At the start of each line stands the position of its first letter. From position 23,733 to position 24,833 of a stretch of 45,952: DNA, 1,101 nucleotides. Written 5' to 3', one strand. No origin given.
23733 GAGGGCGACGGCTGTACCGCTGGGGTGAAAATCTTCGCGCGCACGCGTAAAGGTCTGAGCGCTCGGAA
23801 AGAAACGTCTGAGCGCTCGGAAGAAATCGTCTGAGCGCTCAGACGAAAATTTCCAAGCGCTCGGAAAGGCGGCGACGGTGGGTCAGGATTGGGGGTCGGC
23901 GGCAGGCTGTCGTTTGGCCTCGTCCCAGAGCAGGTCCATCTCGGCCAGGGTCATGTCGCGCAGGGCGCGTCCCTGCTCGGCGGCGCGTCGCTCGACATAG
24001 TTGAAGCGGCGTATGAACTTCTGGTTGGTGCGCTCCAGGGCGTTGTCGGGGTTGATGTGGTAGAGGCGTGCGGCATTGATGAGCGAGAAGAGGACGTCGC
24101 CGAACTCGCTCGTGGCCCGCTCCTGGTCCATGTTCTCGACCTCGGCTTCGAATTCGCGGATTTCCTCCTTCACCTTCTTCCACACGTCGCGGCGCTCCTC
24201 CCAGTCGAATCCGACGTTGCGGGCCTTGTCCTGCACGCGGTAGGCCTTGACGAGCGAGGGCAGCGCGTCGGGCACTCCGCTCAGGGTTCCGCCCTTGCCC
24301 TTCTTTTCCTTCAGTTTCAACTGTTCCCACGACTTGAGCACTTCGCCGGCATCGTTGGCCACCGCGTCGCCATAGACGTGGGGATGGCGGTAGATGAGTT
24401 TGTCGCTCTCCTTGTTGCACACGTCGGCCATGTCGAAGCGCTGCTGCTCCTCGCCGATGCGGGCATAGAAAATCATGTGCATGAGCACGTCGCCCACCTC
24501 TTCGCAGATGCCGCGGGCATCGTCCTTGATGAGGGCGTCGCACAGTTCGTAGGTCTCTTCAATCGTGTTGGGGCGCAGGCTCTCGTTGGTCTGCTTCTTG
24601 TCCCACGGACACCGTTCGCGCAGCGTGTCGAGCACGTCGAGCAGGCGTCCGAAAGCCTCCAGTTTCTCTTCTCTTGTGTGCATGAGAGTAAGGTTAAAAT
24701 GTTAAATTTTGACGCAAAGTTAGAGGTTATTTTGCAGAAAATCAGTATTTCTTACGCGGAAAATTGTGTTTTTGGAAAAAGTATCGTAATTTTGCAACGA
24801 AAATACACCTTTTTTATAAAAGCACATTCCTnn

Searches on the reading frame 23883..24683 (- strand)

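Call 11: search_protein_families(library=pfam, proteins=[window:23883-24683:-])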
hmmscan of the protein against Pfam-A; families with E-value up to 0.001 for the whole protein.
window:23883-24683:- (266 aa): 2 families
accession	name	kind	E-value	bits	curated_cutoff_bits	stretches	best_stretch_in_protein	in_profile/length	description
PF03819.22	MazG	-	2.1e-33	114.8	22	2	31-103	1-73/74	MazG nucleotide pyrophosphohydrolase domain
PF01503.22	PRA-PH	-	5.5e-09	36.8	21.3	1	160-219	21-82/86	Phosphoribosyl-ATP pyrophosphohydrolase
